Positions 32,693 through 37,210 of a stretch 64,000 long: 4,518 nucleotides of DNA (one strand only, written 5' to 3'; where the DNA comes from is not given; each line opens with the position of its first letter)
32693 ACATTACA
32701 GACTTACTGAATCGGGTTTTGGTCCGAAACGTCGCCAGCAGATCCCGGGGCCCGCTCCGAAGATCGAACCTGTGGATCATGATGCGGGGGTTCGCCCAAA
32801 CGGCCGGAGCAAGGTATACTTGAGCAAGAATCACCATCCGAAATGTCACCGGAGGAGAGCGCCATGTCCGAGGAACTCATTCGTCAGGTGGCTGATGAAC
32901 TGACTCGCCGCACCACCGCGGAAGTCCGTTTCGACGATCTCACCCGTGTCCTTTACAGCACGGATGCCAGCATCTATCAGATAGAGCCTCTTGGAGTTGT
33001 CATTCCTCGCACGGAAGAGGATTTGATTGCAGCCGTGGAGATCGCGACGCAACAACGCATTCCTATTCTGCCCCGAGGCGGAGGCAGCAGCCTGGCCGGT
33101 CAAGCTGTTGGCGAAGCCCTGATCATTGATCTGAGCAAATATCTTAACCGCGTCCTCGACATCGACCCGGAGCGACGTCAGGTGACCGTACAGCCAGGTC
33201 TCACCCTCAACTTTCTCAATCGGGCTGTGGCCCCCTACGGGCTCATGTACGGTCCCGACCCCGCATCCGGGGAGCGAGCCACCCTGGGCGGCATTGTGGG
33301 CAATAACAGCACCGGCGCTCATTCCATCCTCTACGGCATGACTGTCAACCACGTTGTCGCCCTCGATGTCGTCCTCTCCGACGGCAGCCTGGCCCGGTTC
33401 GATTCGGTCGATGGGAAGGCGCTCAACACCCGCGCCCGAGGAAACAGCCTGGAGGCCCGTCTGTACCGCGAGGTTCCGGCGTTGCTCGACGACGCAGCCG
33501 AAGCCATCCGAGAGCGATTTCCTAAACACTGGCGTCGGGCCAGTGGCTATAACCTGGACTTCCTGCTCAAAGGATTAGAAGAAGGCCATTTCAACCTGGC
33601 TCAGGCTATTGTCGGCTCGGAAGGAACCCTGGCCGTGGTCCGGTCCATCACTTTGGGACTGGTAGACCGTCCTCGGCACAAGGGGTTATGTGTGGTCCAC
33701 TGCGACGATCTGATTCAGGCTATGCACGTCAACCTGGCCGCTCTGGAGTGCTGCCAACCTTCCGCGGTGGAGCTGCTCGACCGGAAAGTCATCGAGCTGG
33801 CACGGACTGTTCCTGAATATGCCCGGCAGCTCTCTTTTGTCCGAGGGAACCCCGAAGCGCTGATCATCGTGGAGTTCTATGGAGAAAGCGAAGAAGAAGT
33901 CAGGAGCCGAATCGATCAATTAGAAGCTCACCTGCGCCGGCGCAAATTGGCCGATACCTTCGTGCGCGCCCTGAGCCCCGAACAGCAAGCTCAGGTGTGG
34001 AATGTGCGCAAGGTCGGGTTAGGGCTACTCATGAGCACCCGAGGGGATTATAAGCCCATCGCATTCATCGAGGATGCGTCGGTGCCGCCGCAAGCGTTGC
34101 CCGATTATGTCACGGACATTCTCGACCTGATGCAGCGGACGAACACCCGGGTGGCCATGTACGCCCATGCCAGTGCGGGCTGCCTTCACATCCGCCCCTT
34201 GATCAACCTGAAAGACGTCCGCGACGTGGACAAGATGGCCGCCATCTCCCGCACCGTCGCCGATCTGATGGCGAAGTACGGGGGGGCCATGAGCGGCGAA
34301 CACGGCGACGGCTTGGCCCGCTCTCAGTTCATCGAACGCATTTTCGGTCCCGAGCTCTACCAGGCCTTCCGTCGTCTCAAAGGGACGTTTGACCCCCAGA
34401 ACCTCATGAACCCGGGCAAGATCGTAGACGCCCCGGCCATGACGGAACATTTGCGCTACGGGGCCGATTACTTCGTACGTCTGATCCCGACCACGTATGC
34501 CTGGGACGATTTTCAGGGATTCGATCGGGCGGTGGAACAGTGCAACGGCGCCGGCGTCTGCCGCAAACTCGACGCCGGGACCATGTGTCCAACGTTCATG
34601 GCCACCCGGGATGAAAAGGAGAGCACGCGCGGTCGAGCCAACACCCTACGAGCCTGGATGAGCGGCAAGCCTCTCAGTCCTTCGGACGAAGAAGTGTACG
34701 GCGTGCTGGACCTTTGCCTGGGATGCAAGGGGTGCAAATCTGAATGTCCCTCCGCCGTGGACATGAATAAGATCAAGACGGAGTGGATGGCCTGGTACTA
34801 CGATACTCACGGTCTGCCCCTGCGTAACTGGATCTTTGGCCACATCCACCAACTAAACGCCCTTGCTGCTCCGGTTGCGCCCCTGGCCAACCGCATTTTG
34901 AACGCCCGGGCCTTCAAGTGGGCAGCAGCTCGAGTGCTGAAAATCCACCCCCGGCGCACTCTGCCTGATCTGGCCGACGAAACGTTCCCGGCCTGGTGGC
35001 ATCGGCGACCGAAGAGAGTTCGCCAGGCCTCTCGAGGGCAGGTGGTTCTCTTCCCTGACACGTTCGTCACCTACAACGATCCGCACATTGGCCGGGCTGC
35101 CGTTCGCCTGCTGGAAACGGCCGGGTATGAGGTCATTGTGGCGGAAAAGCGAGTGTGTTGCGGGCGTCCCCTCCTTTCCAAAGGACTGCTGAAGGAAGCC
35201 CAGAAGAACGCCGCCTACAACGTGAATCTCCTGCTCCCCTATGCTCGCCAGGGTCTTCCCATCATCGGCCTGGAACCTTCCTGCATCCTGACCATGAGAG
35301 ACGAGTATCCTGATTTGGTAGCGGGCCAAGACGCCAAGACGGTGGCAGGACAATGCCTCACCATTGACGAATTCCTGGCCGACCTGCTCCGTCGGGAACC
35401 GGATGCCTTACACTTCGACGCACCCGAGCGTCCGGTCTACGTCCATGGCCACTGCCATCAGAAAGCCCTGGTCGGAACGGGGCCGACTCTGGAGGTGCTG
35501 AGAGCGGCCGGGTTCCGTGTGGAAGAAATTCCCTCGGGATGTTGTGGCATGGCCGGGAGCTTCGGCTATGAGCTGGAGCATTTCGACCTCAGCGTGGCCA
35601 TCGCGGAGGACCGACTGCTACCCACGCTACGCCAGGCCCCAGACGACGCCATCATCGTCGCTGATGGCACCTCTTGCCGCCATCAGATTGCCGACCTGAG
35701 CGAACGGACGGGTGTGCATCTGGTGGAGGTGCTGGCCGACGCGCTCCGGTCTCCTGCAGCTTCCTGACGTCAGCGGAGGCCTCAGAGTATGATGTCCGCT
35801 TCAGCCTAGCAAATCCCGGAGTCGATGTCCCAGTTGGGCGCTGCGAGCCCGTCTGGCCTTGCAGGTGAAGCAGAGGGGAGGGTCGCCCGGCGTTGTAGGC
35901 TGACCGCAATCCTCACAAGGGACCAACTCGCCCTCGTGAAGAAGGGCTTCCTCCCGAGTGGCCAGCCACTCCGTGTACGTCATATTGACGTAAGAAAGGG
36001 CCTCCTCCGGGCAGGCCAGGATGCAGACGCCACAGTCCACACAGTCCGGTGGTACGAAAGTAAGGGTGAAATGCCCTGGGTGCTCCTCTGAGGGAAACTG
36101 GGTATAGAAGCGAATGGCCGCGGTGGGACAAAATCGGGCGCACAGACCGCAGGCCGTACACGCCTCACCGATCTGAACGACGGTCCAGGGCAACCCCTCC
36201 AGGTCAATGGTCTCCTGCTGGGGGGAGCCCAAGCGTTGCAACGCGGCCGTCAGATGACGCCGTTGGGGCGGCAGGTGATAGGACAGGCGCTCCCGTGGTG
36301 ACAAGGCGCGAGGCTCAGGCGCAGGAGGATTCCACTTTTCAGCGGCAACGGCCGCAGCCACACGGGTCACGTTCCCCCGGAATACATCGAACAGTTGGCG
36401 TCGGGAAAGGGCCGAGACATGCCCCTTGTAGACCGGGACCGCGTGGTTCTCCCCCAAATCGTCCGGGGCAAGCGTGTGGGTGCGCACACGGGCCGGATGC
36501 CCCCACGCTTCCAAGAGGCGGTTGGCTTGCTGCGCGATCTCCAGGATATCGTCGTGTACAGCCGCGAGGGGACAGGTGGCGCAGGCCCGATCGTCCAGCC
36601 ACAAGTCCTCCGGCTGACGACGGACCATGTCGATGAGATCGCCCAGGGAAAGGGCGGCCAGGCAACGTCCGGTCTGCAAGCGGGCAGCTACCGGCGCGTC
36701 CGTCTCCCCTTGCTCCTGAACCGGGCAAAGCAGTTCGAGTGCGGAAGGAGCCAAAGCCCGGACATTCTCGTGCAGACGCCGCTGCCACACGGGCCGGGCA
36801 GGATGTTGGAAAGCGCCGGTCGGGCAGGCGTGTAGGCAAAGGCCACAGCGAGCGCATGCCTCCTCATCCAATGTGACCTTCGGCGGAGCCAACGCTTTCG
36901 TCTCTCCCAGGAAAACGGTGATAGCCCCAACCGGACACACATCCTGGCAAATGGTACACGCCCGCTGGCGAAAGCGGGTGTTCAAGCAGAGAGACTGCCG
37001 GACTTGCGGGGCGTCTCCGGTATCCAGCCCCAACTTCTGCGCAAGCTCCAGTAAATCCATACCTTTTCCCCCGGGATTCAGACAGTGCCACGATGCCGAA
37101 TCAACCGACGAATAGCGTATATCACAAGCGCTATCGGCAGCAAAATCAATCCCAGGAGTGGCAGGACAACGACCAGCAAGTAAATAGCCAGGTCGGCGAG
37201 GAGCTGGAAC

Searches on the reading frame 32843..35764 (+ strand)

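Call 18: search_protein_families(library=pfam, proteins=[window:32843-35764:+], max_evalue=0.001)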
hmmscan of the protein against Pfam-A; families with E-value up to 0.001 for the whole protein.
window:32843-35764:+ (974 aa): 5 families
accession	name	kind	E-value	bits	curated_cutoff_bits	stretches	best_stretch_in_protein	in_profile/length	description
PF02913.24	FAD-oxidase_C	-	7.5e-54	183.5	21.2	1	277-527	2-248/248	FAD linked oxidases, C-terminal domain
PF01565.28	FAD_binding_4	-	7.7e-44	149.2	26.4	1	49-186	1-138/139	FAD binding domain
PF02754.22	CCG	-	1.2e-08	35.3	20.6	1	743-818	11-84/85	Cysteine-rich domain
PF13183.11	Fer4_8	-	2.4e-07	31.6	27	1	564-638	2-67/68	4Fe-4S dicluster domain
PF13534.11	Fer4_17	-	4.6e-07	30.7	22.2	1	566-640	1-61/61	4Fe-4S dicluster domain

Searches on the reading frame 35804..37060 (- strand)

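Call 18: search_protein_families(library=pfam, proteins=[window:35804-37060:-], max_evalue=0.001)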
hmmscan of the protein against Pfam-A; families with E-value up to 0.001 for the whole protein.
window:35804-37060:- (419 aa): 11 families
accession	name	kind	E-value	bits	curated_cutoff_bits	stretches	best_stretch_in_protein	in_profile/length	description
PF12838.12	Fer4_7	-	1.4e-17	64.3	27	2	301-354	2-52/52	4Fe-4S dicluster domain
PF00037.32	Fer4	-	1.6e-17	62.9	21.1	3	63-84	2-23/24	4Fe-4S binding domain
PF13484.11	Fer4_16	-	1.1e-14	55.3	30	1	69-96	2-28/66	4Fe-4S double cluster binding domain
PF13187.11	Fer4_9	-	2.6e-13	50.2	27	1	34-83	4-51/52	4Fe-4S dicluster domain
PF14697.11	Fer4_21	-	5.9e-13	49.2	35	0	297-317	37-58/59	4Fe-4S dicluster domain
PF12837.12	Fer4_6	-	5.8e-12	45.4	25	1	64-84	4-24/24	4Fe-4S binding domain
PF13237.11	Fer4_10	-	2.8e-11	43.6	25.5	1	295-351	3-53/53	4Fe-4S dicluster domain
PF12797.12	Fer4_2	-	7.4e-10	38.6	24.5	1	60-81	1-22/22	4Fe-4S binding domain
PF13183.11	Fer4_8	-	1.2e-07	32.6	27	0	294-313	47-66/68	4Fe-4S dicluster domain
PF12800.12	Fer4_4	-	2.1e-06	28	24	0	67-82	2-17/17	4Fe-4S binding domain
PF25160.1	LdpA_Fe-S-bd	-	2.6e-06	27.6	27.6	0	38-84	9-43/49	LdpA Fe-S cluster-binding domain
